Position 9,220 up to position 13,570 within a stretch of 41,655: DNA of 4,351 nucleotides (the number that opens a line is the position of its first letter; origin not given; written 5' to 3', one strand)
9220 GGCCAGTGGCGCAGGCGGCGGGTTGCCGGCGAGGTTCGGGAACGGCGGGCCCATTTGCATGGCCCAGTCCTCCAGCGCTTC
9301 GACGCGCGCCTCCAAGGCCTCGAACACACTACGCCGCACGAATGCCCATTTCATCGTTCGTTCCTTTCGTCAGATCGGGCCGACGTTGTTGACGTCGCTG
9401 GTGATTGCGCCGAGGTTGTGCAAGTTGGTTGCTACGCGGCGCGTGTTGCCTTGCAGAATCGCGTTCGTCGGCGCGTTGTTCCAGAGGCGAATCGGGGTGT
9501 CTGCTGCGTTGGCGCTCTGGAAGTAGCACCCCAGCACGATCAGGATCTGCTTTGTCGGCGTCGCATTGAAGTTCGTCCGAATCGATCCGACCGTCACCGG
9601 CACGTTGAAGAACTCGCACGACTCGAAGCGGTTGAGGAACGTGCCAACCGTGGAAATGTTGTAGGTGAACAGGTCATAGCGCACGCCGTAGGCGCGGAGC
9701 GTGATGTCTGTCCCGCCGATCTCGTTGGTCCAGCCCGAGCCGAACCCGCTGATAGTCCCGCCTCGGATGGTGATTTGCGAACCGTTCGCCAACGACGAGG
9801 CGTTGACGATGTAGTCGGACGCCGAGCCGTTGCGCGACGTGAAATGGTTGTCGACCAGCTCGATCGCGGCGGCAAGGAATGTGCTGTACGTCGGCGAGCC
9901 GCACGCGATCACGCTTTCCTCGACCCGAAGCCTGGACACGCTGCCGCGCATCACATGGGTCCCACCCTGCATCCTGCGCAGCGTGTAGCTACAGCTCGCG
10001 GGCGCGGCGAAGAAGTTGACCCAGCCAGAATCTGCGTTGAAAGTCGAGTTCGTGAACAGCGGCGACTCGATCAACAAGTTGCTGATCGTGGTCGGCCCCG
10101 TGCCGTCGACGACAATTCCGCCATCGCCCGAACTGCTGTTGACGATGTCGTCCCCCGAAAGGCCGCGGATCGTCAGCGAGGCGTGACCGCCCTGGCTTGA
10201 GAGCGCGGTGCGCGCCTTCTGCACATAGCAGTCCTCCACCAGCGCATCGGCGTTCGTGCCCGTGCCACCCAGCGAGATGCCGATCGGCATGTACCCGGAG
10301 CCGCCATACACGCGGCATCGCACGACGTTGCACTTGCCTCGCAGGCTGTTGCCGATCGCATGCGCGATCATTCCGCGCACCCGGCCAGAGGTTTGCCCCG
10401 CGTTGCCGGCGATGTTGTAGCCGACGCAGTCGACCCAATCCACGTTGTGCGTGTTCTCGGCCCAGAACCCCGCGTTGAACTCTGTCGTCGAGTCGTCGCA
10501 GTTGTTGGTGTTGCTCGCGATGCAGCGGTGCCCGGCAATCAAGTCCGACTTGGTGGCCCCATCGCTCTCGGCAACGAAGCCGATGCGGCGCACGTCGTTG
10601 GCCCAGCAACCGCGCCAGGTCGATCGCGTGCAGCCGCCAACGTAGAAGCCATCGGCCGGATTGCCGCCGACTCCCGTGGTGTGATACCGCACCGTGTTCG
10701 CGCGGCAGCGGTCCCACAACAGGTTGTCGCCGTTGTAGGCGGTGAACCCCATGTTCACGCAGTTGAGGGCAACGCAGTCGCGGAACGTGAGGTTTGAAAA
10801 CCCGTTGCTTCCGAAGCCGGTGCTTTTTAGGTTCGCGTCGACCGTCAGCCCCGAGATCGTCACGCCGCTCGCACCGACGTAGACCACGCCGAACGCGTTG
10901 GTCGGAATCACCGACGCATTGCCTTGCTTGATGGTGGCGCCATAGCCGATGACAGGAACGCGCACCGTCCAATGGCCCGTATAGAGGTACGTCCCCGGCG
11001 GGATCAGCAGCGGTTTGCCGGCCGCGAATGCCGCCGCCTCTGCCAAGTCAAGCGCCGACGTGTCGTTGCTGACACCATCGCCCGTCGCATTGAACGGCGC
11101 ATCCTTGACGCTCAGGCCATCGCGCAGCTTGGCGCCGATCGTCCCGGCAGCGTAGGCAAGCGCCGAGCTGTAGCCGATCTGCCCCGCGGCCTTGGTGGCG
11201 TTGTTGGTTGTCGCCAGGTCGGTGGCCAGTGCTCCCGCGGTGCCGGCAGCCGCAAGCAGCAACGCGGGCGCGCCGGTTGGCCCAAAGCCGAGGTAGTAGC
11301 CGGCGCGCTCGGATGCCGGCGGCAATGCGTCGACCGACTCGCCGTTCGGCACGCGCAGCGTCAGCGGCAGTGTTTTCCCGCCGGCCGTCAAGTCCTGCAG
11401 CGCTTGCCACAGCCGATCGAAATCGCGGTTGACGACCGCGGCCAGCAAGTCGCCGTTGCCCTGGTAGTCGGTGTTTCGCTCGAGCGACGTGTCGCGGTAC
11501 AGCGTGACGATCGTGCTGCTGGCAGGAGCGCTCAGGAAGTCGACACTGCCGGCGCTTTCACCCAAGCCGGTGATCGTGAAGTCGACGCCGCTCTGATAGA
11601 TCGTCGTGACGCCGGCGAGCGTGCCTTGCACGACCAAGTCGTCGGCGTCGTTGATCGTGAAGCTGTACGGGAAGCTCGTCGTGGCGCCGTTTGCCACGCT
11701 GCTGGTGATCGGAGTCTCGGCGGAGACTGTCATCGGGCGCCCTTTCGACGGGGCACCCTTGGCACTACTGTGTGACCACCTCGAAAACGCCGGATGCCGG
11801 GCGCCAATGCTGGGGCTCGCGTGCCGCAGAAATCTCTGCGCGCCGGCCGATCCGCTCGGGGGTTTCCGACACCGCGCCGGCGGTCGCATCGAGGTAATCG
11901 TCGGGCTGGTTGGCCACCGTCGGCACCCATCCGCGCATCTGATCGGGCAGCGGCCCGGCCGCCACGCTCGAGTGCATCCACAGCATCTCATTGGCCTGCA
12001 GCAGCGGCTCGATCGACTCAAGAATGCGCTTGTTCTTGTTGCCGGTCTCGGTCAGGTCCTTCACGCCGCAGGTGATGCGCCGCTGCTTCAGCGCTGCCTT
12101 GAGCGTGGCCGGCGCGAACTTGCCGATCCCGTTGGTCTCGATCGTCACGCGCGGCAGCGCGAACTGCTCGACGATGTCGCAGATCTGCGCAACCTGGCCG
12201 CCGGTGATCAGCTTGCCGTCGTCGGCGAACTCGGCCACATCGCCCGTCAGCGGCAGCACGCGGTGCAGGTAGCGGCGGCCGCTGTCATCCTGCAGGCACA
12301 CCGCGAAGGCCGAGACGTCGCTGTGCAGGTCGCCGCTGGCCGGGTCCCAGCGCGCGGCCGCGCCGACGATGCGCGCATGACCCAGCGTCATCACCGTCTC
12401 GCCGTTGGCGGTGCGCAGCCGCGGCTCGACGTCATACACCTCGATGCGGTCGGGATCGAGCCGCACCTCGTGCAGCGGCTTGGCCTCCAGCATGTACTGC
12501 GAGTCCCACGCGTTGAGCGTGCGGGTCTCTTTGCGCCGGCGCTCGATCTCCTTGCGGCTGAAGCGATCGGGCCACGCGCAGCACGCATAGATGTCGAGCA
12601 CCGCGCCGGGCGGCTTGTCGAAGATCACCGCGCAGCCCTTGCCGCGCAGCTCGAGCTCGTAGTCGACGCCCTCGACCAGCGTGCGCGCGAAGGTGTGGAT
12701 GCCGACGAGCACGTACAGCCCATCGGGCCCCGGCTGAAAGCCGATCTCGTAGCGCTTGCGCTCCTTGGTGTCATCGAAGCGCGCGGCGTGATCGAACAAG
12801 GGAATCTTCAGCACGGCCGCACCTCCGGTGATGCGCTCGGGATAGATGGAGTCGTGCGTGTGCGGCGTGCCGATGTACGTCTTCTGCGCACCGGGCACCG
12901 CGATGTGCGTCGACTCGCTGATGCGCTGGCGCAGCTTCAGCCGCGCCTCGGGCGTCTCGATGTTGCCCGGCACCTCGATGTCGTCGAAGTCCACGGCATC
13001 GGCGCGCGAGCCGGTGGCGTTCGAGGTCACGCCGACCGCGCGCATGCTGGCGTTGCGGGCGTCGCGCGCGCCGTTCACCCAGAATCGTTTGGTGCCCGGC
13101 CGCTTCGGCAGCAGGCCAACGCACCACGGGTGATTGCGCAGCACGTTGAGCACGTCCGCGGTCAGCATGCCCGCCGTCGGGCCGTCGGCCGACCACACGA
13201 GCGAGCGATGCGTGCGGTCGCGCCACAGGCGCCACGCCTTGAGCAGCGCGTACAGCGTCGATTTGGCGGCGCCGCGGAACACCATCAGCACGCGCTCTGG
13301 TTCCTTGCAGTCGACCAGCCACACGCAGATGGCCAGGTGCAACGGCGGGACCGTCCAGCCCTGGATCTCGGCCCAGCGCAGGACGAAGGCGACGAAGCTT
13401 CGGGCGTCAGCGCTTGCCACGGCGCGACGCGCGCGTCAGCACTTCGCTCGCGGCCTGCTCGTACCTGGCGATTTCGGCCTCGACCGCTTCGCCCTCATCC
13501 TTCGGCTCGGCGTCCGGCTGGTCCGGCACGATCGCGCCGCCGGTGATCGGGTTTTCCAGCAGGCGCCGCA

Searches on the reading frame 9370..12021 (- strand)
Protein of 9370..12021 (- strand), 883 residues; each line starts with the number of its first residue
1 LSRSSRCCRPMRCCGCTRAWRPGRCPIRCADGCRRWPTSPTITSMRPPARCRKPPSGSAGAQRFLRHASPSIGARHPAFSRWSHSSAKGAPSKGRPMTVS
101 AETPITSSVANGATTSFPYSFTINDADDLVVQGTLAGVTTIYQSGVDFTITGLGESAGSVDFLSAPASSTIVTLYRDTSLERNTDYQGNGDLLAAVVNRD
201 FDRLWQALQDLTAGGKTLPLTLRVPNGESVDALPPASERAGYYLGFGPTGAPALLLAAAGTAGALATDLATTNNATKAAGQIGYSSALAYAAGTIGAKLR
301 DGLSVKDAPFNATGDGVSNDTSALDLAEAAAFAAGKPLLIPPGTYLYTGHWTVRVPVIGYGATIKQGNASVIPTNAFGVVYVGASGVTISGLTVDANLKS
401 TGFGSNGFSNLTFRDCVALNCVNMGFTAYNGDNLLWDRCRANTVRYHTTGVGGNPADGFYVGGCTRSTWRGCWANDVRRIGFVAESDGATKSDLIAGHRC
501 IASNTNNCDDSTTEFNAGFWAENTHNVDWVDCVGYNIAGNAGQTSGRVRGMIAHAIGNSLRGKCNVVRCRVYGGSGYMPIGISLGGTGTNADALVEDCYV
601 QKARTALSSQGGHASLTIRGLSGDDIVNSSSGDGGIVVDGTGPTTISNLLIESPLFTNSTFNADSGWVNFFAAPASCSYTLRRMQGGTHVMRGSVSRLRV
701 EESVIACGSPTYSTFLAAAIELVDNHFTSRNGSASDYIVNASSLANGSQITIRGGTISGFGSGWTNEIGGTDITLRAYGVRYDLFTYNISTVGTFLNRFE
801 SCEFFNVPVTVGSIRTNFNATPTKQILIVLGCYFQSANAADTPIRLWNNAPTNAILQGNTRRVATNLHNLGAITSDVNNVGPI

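Call 43: search_protein_families(library=pfam, proteins=[window:9370-12021:-], max_evalue=0.01)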
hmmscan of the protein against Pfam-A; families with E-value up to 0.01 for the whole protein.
window:9370-12021:- (883 aa): 2 families
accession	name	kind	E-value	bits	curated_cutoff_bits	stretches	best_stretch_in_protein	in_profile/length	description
PF13229.12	Beta_helix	-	0.00031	20.9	25.9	1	374-441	66-134/158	Right handed beta helix region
PF12708.12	Pect-lyase_RHGA_epim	-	0.006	16.8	27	1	310-351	7-50/213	Rhamnogalacturonase A/epimerase, pectate lyase-like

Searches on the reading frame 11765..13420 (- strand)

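Call 43: search_protein_families(library=pfam, proteins=[window:11765-13420:-], max_evalue=0.01)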
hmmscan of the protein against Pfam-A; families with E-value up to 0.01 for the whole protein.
window:11765-13420:- (551 aa): 1 family
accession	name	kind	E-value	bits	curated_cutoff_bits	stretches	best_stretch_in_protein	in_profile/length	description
PF22530.2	Terminase-T7_RNaseH-like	-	2.3e-08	34.7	27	1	380-477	20-106/108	Terminase Bacteriophage T7, Ribonuclease H-like domain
